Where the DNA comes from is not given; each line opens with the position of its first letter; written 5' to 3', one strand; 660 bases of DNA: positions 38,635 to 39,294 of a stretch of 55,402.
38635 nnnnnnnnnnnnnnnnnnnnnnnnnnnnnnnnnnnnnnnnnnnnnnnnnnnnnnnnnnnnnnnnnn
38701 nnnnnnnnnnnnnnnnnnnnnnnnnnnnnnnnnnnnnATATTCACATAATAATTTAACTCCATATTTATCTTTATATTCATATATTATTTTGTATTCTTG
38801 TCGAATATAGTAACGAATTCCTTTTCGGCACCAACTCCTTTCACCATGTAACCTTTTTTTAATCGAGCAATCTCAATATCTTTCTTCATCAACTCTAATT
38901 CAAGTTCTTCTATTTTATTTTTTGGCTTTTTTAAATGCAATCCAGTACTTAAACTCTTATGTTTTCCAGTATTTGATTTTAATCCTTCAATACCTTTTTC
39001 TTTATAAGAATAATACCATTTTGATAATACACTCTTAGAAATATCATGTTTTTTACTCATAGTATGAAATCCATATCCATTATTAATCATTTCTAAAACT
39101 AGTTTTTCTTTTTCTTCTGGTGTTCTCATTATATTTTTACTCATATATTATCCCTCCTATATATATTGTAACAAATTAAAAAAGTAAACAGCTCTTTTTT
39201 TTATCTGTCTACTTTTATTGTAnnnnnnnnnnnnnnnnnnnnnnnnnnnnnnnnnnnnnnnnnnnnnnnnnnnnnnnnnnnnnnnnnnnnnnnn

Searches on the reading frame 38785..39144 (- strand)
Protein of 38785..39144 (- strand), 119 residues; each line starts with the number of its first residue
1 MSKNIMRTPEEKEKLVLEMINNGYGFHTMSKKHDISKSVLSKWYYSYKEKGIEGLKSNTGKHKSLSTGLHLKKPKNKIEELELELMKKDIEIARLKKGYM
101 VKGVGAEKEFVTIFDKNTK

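Call 118: search_protein_families(library=pfam, proteins=[window:38785-39144:-], max_evalue=0.001)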
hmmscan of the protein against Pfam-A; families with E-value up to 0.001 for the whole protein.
window:38785-39144:- (119 aa): 1 family
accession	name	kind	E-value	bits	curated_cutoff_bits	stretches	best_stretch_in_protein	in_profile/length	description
PF01527.26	HTH_Tnp_1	-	5.3e-05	23.8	24.1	1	8-81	8-70/75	Transposase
